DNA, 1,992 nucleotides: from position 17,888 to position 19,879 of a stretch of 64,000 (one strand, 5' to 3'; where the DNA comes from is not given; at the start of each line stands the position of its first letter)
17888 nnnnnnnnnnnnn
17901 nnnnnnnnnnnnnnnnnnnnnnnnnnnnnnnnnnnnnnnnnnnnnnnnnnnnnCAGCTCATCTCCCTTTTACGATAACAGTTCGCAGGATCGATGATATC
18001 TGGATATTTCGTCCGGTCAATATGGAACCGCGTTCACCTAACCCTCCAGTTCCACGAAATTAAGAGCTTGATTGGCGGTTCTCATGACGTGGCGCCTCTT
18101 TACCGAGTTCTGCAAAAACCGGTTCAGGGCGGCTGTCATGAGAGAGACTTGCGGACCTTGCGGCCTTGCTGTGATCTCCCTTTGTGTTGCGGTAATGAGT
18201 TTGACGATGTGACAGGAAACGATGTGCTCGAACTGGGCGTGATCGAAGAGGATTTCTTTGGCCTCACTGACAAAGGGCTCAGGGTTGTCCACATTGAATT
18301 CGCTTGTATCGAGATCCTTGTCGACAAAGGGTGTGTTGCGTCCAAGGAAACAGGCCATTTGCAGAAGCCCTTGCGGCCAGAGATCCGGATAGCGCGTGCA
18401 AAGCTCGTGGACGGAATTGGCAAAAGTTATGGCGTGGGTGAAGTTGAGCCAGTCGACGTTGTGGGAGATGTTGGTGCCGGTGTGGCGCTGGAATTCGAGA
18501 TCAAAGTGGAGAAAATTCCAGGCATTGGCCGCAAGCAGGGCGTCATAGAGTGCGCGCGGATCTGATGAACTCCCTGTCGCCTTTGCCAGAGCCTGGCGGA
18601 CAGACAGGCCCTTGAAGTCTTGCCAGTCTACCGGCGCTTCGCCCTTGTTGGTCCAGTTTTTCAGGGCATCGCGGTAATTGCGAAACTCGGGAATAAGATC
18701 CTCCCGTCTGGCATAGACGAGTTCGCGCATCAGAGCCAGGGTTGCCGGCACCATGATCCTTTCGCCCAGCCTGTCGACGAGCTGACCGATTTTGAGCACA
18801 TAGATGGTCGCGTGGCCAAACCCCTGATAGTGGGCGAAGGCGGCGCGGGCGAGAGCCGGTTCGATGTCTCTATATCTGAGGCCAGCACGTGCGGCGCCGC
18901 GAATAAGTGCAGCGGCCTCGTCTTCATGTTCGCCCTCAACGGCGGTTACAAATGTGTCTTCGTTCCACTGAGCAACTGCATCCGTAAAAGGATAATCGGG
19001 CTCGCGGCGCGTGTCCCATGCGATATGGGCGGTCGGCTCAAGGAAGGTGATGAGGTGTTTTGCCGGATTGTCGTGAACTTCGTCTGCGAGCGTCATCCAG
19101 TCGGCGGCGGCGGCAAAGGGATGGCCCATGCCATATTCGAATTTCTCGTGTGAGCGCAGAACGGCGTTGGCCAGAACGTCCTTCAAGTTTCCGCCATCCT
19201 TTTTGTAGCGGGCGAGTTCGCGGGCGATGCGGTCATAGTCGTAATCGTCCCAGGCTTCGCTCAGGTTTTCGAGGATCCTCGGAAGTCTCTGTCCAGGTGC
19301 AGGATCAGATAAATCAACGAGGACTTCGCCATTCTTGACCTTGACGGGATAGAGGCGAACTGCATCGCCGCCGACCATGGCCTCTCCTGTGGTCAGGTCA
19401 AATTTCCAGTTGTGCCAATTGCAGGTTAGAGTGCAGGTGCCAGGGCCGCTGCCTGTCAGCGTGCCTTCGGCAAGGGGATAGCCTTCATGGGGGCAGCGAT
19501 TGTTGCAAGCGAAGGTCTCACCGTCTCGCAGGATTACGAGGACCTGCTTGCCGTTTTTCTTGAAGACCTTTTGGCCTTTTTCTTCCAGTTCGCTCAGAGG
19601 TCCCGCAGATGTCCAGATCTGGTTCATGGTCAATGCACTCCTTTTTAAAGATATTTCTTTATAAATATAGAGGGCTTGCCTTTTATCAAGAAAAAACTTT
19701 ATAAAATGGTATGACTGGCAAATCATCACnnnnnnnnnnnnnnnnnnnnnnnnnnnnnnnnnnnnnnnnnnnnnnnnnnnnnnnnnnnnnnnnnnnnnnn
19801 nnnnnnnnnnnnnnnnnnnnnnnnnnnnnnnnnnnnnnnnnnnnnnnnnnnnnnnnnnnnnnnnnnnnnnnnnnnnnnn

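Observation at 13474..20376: Accessory CYP153 alkane-hydroxylase island: three tandem P450 paralogues, one ferredoxin, no reductase, plus a Rieske-fusion gene and two regulators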

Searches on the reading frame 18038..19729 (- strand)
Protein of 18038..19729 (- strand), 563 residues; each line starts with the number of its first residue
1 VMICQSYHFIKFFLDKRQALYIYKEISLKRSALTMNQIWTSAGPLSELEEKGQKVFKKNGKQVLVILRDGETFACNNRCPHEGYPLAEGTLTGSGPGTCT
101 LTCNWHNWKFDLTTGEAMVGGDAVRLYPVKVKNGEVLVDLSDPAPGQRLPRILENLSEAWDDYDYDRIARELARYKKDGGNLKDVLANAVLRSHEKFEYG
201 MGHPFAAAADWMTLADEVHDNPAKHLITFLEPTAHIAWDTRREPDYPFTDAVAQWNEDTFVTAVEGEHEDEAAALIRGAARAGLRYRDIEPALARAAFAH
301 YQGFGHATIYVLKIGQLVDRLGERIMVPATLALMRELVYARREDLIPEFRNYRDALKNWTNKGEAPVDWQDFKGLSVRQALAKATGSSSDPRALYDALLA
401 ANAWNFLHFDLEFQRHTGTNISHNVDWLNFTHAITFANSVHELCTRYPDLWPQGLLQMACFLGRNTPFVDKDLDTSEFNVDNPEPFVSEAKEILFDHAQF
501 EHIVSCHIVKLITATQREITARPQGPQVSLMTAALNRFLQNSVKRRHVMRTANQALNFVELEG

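Call 3: search_protein_families(library=pfam, proteins=[window:18038-19729:-])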
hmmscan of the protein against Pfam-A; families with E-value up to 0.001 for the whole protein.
window:18038-19729:- (563 aa): 3 families
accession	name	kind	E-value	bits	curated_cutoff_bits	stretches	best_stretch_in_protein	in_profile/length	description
PF00355.32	Rieske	-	1.9e-14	53.7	20.3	1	39-117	2-75/88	Rieske [2Fe-2S] domain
PF13806.12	Rieske_2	-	1.2e-11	44.9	27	1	39-138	2-103/104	Rieske-like [2Fe-2S] domain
PF22543.2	Rieske_4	-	1.4e-05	25.8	28.4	1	58-118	19-78/119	Soluble Rieske-type ferredoxin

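Call 4: search_protein_families(library=ncbifam, proteins=[window:18038-19729:-])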
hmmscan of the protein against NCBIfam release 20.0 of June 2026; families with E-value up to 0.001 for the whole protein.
window:18038-19729:- (563 aa): 7 families
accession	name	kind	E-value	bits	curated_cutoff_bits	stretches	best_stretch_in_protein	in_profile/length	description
TIGR02378.1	nirD_assim_sml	equivalog_domain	2.3e-13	50.2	74.65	1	39-139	2-104/105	nitrite reductase small subunit NirD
NF007422.0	PRK09965.1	equivalog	2.9e-11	43.3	113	1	61-143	24-103/106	bifunctional 3-phenylpropionate/cinnamic acid dioxygenase ferredoxin subunit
NF042948.2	3PPDioc_HcaC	equivalog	1.1e-09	38.6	150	1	47-141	11-103/105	3-phenylpropionate/cinnamic acid dioxygenase ferredoxin subunit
NF041683.1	ant_diox_AndAb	equivalog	1.2e-08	35.1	150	1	39-139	2-99/100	anthranilate 1,2-dioxygenase ferredoxin subunit AndAb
TIGR02377.1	MocE_fam_FeS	subfamily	2.8e-08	33.7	136.15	1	39-140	2-101/101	MocE family 2Fe-2S type ferredoxin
NF052579.1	BetMthstMoxSdmAMthl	equivalog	0.0001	21.4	600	1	64-143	44-129/351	4beta-methylsterol monooxygenase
TIGR03228.1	anthran_1_2_A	equivalog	0.00076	18.3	671.9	0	32-110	32-108/438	anthranilate 1,2-dioxygenase large subunit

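Call 6: search_solved_structures(query=window:18038-19729:-, max_evalue=0.01)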
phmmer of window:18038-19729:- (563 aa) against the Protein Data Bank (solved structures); distinct sequences matched with E-value up to 0.01: 26.
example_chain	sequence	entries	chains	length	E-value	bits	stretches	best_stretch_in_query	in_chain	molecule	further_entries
2qpz_A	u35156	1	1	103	4e-08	35.3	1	39-141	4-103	Naphthalene 1,2-dioxygenase system ferredoxin subunit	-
1fqt_A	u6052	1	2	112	7.5e-07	31.1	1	57-140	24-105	RIESKE-TYPE FERREDOXIN OF BIPHENYL DIOXYGENASE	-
4emj_B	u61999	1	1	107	2.6e-06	29.3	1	56-141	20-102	Toluene 1,2-dioxygenase system ferredoxin subunit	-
5bok_A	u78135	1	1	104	2.7e-06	29.3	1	36-140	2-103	Ferredoxin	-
3dqy_A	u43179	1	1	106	2.7e-06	29.3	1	57-141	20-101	Toluene 1,2-dioxygenase system ferredoxin subunit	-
2e4p_A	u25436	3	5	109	4.4e-06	28.6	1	58-143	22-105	Biphenyl dioxygenase ferredoxin subunit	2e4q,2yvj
3d89_A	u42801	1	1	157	4.9e-06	28.4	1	58-119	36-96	Rieske domain-containing protein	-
4p1c_H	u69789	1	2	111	2.4e-05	26.1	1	58-142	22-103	Toluene-4-monooxygenase system ferredoxin subunit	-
1vm9_A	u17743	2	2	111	2.7e-05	26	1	58-142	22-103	Toluene-4-monooxygenase system protein C | Toluene-4-monooxygenase system ferredoxin subunit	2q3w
4p1b_H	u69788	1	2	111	3e-05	25.8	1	58-142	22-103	Toluene-4-monooxygenase system ferredoxin subunit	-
3gcf_A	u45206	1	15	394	4.4e-05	25.3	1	38-146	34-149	Terminal oxygenase component of carbazole 1,9a-dioxygenase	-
2i7f_A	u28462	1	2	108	5.9e-05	24.8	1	56-140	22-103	Ferredoxin component of dioxygenase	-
8jng_A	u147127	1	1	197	7.6e-05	24.5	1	36-124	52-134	Methanesulfonate monooxygenase ferredoxin subunit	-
1sjg_A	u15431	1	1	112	0.00012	23.9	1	58-142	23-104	Toluene-4-monooxygenase system protein C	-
1vck_A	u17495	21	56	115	0.00016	23.4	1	35-138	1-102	ferredoxin component of carbazole | Ferredoxin CarAc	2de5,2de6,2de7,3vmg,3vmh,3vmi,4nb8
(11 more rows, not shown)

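Call 11: find_homologous_proteins(query=window:18041-19627:-)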
Query seq(529 aa) (529 aa): 2695 proteins with E <= 0.001 among 8000 candidates; the best 120 are listed.
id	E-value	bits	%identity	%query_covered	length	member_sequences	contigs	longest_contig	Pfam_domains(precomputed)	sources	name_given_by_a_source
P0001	0.0e+0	1143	92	100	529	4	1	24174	PF00355.33,PF13806.13,PF22543.3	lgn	-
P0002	0.0e+0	1047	83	100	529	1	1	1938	PF00355.33,PF13806.13,PF22543.3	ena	-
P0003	3.7e-296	1001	79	100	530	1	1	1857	PF00355.33,PF13806.13,PF22543.3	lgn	-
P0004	1.2e-278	943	77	99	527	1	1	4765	PF00355.33,PF13806.13,PF22543.3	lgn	-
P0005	1.1e-269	913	72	99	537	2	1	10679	PF00355.33,PF13806.13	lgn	-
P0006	1.2e-268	910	72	99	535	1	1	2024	PF00355.33,PF13806.13,PF22543.3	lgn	-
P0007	4.4e-268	908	71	100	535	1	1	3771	PF00355.33,PF13806.13,PF22543.3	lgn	-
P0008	1.5e-250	850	67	99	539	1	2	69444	PF00355.33,PF13806.13,PF22543.3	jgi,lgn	jgi:nitrite reductase/ring-hydroxylating ferredoxin subunit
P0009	6.3e-231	786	75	84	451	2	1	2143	-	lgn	-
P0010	3.0e-223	760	61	99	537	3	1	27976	PF00355.33,PF13806.13,PF22543.3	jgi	jgi:nitrite reductase/ring-hydroxylating ferredoxin subunit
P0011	5.8e-222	756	60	100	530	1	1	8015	PF00355.33,PF13806.13,PF22543.3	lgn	-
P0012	2.0e-210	718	59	99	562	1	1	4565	PF00355.33,PF13806.13,PF22543.3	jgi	jgi:nitrite reductase/ring-hydroxylating ferredoxin subunit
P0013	8.4e-199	680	56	99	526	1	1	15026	PF00355.33,PF13806.13,PF22543.3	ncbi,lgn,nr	ncbi:MAG: Rieske (2Fe-2S) protein [Alphaproteobacteria bacterium]|nr:MAG: Rieske (2Fe-2S) protein [A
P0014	9.6e-194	663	56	98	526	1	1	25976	PF00355.33,PF13806.13,PF22543.3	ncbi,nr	ncbi:MAG: Rieske (2Fe-2S) protein [Alphaproteobacteria bacterium]|nr:MAG: Rieske (2Fe-2S) protein [A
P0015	4.8e-191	654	54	98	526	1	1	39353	PF00355.33,PF13806.13,PF22543.3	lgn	-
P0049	2.2e-169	583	51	98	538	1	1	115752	PF00355.33,PF13806.13,PF22543.3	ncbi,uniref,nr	ncbi:Rieske 2Fe-2S domain-containing protein [Pelagibius litoralis]|uniref:Rieske 2Fe-2S domain-cont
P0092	5.2e-166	571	49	98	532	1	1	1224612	PF00355.33,PF13806.13,PF22543.3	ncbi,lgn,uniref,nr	ncbi:Rieske (2Fe-2S) protein [Aestuariispira insulae]|uniref:Nitrite reductase/ring-hydroxylating fe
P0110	6.3e-165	568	48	99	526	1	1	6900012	PF00355.33,PF13806.13,PF22543.3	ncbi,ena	-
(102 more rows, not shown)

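Call 13: find_encoding_contigs(protein=P0001, flank=10000, max_places=3)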
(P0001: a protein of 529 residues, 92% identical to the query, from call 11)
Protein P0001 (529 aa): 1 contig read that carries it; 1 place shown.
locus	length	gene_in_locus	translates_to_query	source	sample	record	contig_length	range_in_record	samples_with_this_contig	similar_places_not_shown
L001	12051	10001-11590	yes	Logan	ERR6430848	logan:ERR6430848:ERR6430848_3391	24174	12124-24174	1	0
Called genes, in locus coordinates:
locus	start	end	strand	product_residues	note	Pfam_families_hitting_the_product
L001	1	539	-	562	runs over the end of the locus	PF00672:HAMP (faint), PF00015:MCPsignal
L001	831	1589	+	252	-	PF01925:TauE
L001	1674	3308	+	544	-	PF00501:AMP-binding, PF13193:AMP-binding_C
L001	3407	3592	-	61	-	PF04325:DUF465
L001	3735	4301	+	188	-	PF02441:Flavoprotein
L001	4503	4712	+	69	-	PF04325:DUF465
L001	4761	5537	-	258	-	PF00990:GGDEF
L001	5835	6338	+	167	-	PF00731:AIRC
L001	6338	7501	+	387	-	PF22660:RS_preATP-grasp-like, PF02222:ATP-grasp, PF02786:CPSase_L_D2, PF17769:PurK_C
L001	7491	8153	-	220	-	PF08511:COQ9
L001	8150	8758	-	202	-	PF01327:Pep_deformylase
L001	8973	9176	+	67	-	PF01165:Ribosomal_S21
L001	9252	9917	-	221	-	PF01022:HTH_5 (weak), PF12840:HTH_20 (weak)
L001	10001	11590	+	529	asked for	PF00355:Rieske, PF13806:Rieske_2, PF22543:Rieske_4 (weak)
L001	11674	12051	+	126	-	?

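Call 14: find_encoding_contigs(protein=P0008, flank=10000, max_places=3)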
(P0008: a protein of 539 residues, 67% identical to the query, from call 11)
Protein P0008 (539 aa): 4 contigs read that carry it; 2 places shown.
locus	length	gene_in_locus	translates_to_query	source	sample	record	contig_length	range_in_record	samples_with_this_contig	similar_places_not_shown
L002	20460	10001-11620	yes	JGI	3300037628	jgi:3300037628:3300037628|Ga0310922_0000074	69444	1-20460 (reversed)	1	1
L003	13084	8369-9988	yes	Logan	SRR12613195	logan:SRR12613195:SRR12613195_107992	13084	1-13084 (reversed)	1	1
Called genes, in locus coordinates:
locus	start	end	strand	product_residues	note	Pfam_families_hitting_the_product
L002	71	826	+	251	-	PF01925:TauE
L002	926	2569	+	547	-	PF00501:AMP-binding, PF13193:AMP-binding_C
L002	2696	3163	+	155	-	PF01047:MarR, PF12802:MarR_2, PF13463:HTH_27 (weak), PF13412:HTH_24 (faint)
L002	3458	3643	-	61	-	PF04325:DUF465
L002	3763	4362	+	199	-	PF02441:Flavoprotein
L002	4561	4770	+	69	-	PF04325:DUF465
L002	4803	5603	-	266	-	PF00990:GGDEF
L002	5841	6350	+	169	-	PF00731:AIRC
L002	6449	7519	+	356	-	PF22660:RS_preATP-grasp-like, PF02222:ATP-grasp, PF02786:CPSase_L_D2 (weak), PF17769:PurK_C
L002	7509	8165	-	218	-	PF08511:COQ9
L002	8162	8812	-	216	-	PF01327:Pep_deformylase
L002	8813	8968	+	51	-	-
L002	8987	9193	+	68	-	PF01165:Ribosomal_S21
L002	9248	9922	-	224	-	-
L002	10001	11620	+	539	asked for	PF00355:Rieske, PF13806:Rieske_2, PF22543:Rieske_4 (weak)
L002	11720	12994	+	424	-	PF00067:p450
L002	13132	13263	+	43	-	-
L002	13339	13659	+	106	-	PF00111:Fer2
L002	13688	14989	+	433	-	PF00067:p450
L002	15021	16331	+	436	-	PF00067:p450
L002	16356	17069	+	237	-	PF00376:MerR (weak), PF13411:MerR_1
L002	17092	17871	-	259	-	PF00378:ECH_1, PF16113:ECH_2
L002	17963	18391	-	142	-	PF07883:Cupin_2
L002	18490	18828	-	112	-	PF02233:PNTB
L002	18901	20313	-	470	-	PF18135:Type_ISP_C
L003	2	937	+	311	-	?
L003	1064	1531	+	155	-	PF01047:MarR, PF12802:MarR_2, PF13463:HTH_27 (weak), PF13412:HTH_24 (faint)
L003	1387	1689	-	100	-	-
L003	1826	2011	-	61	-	PF04325:DUF465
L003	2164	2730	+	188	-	PF02441:Flavoprotein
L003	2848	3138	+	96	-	PF04325:DUF465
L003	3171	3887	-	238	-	PF00990:GGDEF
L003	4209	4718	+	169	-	PF00731:AIRC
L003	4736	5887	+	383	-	PF22660:RS_preATP-grasp-like, PF02786:CPSase_L_D2 (weak), PF02222:ATP-grasp, PF17769:PurK_C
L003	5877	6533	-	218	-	PF08511:COQ9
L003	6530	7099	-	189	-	PF01327:Pep_deformylase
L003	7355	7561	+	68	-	PF01165:Ribosomal_S21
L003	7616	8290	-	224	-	-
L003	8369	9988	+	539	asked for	PF00355:Rieske, PF13806:Rieske_2, PF22543:Rieske_4 (weak)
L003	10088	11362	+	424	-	PF00067:p450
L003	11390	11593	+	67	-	-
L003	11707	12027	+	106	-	PF00111:Fer2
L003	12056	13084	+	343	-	?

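Call 15: find_encoding_contigs(protein=P0049, flank=8000, max_places=2)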
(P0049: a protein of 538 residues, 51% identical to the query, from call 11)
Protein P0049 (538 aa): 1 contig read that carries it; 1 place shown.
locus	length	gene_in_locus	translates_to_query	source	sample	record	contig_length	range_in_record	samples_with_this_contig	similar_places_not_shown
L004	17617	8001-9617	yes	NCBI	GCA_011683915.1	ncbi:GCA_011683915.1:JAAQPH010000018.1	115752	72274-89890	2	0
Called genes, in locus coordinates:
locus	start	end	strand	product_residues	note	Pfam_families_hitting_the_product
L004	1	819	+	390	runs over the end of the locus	PF08495:FIST, PF10442:FIST_C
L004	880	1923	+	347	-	PF00248:Aldo_ket_red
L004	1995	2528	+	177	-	PF02834:LigT_PEase, PF13563:2_5_RNA_ligase2, PF10469:AKAP7_NLS (weak), PF02834:LigT_PEase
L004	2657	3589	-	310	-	PF00892:EamA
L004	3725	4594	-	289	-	PF03881:Fructosamin_kin, PF01636:APH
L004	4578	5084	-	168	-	PF01451:LMWPc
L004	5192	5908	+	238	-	PF02146:SIR2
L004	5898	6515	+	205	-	PF03167:UDG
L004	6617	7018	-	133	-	-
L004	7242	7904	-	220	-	PF01022:HTH_5 (weak), PF08279:HTH_11 (faint), PF12840:HTH_20 (weak), PF13412:HTH_24 (weak)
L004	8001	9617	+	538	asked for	PF00355:Rieske, PF13806:Rieske_2, PF22543:Rieske_4 (weak)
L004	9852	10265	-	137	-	PF06262:Zincin_1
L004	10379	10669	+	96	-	PF01329:Pterin_4a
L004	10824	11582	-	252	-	PF00106:adh_short, PF08659:KR, PF13561:adh_short_C2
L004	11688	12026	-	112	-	PF00903:Glyoxalase, PF18029:Glyoxalase_6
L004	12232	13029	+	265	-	PF01755:Glyco_transf_25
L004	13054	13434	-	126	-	-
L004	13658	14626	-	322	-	PF00561:Abhydrolase_1, PF12146:Hydrolase_4, PF12697:Abhydrolase_6, PF08386:Abhydrolase_4 (faint)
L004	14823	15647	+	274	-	PF00565:SNase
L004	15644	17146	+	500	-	PF01435:Peptidase_M48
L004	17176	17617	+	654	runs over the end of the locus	PF00211:Guanylate_cyc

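Call 16: find_encoding_contigs(protein=P0092, flank=8000, max_places=2)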
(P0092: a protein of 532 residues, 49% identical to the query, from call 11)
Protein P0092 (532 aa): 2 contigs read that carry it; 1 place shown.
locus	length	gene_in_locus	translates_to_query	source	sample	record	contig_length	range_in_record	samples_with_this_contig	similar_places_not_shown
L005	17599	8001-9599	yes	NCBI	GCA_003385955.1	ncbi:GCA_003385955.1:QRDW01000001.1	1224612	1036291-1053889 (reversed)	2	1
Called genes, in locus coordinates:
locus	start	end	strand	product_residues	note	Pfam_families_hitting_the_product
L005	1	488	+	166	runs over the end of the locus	PF00578:AhpC-TSA, PF08534:Redoxin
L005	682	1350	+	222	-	PF00072:Response_reg, PF00196:GerE (weak), PF08281:Sigma70_r4_2 (weak)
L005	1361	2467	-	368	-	PF08331:QueG_DUF1730, PF13187:Fer4_9 (faint), PF25160:LdpA_Fe-S-bd (faint), PF13484:Fer4_16, PF13646:HEAT_2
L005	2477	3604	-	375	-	PF01702:TGT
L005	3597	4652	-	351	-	PF02547:Queuosine_synth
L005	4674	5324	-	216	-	PF02592:Vut_1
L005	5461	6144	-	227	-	-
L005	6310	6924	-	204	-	PF03352:Adenine_glyco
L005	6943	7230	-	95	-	PF03795:YCII (weak)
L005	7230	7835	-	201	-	PF00440:TetR_N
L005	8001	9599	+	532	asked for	PF00355:Rieske, PF13806:Rieske_2, PF22543:Rieske_4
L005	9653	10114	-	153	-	PF08327:AHSA1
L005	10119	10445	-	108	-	PF25213:HVO_A0261_N (weak), PF12840:HTH_20, PF01022:HTH_5, PF01047:MarR (weak), PF12802:MarR_2, PF13412:HTH_24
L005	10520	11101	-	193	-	PF00440:TetR_N, PF16925:TetR_C_13, PF21993:TetR_C_13_2 (weak)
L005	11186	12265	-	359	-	PF03773:ArsP_1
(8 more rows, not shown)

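Call 17: find_encoding_contigs(protein=P0110, flank=8000, max_places=2)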
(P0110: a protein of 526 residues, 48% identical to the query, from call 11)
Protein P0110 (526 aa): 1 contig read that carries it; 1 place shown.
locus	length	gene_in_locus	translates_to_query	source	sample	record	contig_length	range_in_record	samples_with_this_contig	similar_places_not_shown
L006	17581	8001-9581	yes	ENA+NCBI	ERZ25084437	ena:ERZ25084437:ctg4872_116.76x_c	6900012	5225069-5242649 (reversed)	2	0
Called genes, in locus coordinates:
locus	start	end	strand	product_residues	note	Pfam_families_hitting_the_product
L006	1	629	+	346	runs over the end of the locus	PF00248:Aldo_ket_red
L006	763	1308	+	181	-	PF02834:LigT_PEase, PF10469:AKAP7_NLS, PF13563:2_5_RNA_ligase2, PF02834:LigT_PEase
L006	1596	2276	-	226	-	-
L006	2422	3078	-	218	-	-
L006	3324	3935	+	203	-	PF21939:Gp10_C (weak)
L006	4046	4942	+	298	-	PF02899:Phage_int_SAM_1, PF13495:Phage_int_SAM_4, PF00589:Phage_integrase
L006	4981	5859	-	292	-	PF00892:EamA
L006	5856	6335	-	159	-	PF01451:LMWPc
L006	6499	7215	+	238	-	PF02146:SIR2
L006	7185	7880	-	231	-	PF14196:ATC_hydrolase (faint)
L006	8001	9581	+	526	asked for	PF00355:Rieske, PF13806:Rieske_2 (weak), PF22543:Rieske_4 (weak)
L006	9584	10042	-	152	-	PF00583:Acetyltransf_1, PF13673:Acetyltransf_10 (weak), PF13508:Acetyltransf_7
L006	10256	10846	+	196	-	PF03167:UDG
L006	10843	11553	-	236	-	PF13609:Porin_4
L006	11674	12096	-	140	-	PF06262:Zincin_1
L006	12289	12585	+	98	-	PF01329:Pterin_4a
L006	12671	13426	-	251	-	PF00106:adh_short, PF08659:KR, PF13561:adh_short_C2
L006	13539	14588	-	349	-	PF00355:Rieske, PF19112:VanA_C (weak)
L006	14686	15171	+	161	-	PF06803:DUF1232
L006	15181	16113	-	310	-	PF00892:EamA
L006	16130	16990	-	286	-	PF00892:EamA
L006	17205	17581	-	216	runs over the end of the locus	PF01144:CoA_trans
